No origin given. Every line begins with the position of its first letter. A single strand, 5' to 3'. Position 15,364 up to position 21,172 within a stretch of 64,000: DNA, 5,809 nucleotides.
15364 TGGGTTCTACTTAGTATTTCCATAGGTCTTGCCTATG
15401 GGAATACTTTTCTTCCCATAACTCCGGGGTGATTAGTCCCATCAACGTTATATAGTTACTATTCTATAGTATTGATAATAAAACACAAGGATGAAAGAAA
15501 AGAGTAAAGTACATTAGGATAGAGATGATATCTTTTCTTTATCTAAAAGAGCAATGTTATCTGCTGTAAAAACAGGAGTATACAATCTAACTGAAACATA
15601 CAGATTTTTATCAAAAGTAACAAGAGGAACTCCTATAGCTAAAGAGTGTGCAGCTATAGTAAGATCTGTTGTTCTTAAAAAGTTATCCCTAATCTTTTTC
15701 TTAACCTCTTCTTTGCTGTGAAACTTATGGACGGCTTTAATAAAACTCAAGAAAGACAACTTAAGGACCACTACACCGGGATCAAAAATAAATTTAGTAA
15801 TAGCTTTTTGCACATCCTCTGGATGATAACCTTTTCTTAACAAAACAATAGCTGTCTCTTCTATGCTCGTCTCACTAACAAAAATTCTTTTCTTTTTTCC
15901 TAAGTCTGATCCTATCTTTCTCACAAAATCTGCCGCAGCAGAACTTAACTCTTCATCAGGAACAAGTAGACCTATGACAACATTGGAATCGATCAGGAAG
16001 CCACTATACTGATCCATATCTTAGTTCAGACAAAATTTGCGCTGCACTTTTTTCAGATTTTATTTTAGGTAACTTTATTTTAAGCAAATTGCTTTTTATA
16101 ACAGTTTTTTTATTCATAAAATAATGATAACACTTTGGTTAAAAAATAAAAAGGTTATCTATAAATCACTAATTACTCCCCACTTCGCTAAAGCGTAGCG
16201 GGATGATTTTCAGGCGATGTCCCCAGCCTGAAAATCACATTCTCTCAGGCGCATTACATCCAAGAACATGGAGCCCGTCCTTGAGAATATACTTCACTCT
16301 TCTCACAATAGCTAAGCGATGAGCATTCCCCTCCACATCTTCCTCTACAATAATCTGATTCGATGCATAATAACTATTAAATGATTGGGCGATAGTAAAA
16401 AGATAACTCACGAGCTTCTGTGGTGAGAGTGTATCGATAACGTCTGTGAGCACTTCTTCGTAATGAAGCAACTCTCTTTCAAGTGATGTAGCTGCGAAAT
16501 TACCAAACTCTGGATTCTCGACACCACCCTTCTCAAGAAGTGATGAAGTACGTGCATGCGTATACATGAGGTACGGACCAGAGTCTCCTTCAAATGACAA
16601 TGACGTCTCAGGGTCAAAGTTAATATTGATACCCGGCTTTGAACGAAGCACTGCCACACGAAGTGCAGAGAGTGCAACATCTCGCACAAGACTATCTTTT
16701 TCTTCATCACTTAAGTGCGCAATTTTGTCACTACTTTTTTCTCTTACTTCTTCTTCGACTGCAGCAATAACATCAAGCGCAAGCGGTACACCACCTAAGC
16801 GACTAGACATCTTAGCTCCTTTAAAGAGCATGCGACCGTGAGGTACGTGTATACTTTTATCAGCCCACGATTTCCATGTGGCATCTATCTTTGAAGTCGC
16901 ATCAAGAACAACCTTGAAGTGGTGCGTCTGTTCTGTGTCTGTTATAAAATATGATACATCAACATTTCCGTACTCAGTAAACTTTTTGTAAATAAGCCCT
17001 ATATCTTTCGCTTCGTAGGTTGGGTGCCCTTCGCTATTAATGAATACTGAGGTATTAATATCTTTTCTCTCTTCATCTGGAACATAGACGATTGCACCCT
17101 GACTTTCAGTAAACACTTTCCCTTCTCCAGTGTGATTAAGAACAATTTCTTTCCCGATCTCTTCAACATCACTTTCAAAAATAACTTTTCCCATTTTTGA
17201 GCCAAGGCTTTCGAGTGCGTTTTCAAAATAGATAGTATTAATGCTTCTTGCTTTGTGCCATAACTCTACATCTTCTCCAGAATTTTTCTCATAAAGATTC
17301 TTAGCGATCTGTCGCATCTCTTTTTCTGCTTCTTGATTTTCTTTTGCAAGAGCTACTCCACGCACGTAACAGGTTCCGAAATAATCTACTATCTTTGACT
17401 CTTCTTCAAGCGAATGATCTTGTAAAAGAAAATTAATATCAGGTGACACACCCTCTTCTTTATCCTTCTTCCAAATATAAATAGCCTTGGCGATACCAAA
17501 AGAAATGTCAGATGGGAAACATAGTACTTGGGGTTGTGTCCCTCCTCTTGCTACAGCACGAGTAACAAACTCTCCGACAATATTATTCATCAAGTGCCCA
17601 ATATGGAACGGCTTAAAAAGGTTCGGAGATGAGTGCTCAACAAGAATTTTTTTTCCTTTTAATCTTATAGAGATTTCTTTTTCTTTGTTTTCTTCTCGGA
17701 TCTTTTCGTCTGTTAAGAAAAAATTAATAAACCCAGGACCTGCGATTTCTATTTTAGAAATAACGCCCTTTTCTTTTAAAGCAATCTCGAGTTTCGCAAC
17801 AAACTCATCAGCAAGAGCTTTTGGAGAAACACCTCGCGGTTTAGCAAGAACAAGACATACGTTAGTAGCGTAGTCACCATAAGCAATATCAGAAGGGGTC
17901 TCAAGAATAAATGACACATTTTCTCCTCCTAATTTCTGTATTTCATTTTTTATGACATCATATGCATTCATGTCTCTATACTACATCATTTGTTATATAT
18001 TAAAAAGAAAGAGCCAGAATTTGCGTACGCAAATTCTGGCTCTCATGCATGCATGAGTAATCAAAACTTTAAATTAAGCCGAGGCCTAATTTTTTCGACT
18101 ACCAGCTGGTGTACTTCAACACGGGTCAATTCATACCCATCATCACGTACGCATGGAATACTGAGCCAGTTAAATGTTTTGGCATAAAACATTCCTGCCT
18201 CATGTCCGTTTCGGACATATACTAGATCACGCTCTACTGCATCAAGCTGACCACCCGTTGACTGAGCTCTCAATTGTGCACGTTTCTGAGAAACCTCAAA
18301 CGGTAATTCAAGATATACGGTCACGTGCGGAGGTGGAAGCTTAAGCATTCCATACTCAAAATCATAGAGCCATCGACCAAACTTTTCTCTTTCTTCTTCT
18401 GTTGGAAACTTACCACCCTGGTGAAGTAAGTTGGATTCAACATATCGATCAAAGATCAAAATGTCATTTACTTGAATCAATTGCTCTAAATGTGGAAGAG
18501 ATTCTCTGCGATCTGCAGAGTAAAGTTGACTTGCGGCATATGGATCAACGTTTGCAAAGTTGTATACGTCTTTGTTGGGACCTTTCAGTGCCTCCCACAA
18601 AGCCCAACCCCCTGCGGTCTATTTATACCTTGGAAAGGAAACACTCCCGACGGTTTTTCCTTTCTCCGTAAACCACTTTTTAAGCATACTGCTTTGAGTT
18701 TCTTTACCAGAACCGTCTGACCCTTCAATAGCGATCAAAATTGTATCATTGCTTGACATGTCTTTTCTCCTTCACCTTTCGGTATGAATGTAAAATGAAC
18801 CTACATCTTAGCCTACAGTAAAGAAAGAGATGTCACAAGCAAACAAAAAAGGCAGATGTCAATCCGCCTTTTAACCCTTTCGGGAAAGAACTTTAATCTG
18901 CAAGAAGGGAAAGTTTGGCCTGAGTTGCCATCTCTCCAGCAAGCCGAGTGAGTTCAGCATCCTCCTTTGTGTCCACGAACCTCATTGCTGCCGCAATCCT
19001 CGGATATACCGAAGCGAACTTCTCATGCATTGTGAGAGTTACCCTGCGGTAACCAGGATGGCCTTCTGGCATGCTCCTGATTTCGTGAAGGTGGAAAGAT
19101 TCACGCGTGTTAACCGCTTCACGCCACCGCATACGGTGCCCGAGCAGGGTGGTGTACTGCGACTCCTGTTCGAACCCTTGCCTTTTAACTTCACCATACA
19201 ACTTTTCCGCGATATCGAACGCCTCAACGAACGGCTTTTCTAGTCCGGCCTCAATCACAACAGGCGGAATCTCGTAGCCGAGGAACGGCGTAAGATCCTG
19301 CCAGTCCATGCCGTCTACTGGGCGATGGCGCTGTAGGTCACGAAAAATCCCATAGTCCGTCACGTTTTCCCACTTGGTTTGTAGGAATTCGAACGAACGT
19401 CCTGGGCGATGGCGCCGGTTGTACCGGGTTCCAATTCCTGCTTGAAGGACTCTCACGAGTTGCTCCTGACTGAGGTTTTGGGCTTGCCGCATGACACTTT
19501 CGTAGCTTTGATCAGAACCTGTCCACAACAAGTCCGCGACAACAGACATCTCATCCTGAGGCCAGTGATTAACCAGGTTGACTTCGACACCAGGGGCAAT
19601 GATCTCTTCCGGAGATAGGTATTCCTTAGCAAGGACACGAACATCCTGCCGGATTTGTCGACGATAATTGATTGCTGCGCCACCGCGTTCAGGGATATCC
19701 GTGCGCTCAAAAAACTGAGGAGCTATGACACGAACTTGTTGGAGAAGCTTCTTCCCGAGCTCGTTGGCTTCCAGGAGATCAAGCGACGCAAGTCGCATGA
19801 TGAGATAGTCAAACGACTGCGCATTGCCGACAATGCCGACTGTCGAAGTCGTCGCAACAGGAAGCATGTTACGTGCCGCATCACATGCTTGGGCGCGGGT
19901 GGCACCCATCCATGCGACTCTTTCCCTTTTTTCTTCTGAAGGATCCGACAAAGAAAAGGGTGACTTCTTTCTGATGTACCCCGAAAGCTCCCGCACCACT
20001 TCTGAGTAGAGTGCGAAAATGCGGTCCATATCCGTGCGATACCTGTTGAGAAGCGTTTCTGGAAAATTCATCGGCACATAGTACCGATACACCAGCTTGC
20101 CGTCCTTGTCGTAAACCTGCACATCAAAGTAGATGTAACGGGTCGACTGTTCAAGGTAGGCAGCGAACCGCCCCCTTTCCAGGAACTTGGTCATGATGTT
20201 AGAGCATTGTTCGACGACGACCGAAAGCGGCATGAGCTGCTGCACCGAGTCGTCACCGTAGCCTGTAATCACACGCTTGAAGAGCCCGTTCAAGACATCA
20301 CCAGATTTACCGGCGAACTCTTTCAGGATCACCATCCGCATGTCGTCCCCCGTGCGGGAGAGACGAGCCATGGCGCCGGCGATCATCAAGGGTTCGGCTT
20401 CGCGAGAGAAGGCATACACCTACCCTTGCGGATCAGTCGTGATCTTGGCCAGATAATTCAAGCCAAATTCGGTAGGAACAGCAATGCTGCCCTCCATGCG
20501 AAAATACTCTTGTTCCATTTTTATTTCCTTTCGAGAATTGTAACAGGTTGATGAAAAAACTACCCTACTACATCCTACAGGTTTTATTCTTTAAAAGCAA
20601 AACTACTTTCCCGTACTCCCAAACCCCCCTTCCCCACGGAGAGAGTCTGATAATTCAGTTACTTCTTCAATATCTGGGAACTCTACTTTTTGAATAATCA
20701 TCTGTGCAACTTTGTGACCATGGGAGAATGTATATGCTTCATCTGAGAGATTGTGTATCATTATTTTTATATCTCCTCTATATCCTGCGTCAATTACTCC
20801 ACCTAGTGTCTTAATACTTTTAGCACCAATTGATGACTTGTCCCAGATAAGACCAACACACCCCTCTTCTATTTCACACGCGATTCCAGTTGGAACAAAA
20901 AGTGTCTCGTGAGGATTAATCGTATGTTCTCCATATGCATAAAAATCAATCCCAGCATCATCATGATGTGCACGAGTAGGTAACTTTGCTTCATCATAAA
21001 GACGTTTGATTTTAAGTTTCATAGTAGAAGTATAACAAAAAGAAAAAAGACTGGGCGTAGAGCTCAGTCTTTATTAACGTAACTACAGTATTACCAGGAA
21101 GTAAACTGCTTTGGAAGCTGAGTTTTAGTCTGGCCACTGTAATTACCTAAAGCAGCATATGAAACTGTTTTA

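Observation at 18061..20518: Single in-frame UAG codons inside the conserved cores of two adjacent thymidylate-pathway genes (tmk and a ThyX-like gene)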

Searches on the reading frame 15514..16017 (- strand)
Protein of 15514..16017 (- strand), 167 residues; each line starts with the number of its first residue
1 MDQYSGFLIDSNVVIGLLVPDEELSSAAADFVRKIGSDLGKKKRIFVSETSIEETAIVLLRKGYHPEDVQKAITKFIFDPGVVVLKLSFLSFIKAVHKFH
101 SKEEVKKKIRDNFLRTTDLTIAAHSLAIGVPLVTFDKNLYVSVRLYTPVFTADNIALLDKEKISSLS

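Call 52: search_protein_families(library=pfam, proteins=[window:15514-16017:-], max_evalue=0.01)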
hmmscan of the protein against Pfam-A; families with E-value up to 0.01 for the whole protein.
window:15514-16017:- (167 aa): 1 family
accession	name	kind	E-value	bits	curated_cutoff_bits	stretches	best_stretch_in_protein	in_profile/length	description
PF01850.27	PIN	-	2.2e-10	41.6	23.6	1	8-140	2-115/120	PIN domain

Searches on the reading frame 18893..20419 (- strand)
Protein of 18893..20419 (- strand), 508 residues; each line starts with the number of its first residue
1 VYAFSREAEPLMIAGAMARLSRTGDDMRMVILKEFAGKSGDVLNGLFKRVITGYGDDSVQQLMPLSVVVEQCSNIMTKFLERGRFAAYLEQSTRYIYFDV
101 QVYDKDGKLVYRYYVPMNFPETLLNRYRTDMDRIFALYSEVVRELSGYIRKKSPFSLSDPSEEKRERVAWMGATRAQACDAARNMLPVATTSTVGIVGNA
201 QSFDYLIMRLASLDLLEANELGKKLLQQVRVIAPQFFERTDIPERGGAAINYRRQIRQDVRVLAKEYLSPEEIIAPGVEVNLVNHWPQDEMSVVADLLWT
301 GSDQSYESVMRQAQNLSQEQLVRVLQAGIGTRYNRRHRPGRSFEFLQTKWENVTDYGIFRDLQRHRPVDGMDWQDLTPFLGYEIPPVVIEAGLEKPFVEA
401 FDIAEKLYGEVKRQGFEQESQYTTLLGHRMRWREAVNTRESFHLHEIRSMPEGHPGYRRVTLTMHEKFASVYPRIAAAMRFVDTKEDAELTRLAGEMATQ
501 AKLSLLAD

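Call 78: find_encoding_contigs(protein=window:18893-20419:-, flank=2000, max_places=6)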
Protein window:18893-20419:- (508 aa): no gene with exactly this product is on record in the collection.
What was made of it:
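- Tried and rejected: The last look-up failed (call 78).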

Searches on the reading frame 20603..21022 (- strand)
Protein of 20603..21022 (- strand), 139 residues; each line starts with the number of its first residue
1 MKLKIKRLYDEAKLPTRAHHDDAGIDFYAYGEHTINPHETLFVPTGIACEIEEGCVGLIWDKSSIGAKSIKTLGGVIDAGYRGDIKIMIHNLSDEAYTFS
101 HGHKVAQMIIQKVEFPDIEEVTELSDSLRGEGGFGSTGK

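Call 11: search_protein_families(library=pfam, proteins=[window:20603-21022:-], max_evalue=0.01)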
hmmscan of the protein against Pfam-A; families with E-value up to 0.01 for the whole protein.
window:20603-21022:- (139 aa): 2 families
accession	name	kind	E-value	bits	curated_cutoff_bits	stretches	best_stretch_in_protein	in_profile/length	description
PF00692.24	dUTPase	-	4.9e-29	101.1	22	1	11-138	2-129/129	dUTPase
PF22769.1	DCD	-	8.3e-08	32.9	27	1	33-112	71-152/153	dCTP deaminase-like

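Call 12: search_protein_families(library=ncbifam, proteins=[window:20603-21022:-], max_evalue=0.01)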
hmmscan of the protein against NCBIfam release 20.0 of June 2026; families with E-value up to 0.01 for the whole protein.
window:20603-21022:- (139 aa): 5 families
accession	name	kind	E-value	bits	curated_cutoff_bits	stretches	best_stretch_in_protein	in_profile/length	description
TIGR00576.1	dut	superfamily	3.4e-41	140.3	102.55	1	3-139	2-143/143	dUTP diphosphatase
NF001862.0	PRK00601.1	equivalog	7.8e-37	126.2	103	1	2-139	7-149/150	dUTP diphosphatase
NF010561.0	PRK13956.1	equivalog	2.4e-10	40.4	223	1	8-139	12-147/147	dUTP diphosphatase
TIGR02274.1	dCTP_deam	equivalog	3.7e-09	36.5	92.8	1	32-116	71-157/180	dCTP deaminase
NF002598.0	PRK02253.1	equivalog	0.00036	20.1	130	1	50-114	87-151/167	deoxyuridine 5'-triphosphate nucleotidohydrolase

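Call 27: find_encoding_contigs(protein=window:20603-21022:-, flank=10000, max_places=10)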
Protein window:20603-21022:- (139 aa): 1 contig read that carries it; 1 place shown.
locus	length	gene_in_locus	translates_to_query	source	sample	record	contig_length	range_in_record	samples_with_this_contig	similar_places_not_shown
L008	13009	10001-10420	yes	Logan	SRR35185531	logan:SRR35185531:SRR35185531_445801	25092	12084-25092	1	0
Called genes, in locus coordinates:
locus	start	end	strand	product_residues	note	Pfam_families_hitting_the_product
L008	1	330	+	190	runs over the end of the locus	-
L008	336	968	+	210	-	PF14360:PAP2_C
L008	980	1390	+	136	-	PF13310:Virulence_RhuM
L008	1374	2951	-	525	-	PF01565:FAD_binding_4, PF02913:FAD-oxidase_C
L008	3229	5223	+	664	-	PF13428:TPR_14 (faint), PF13432:TPR_16 (faint), PF13181:TPR_8 (faint), PF07719:TPR_2 (faint), PF13431:TPR_17 (faint), PF14559:TPR_19 (weak)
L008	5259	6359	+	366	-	-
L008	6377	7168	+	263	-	PF04402:SIMPL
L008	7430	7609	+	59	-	PF00584:SecE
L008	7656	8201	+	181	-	PF02357:NusG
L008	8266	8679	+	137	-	PF03946:Ribosomal_L11_N, PF00298:Ribosomal_L11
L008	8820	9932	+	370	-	PF06559:DCD_N, PF22769:DCD, PF22569:DCD_C, PF22769:DCD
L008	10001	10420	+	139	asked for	PF00692:dUTPase, PF22769:DCD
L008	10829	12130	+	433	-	PF02511:Thy1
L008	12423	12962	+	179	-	PF02223:Thymidylate_kin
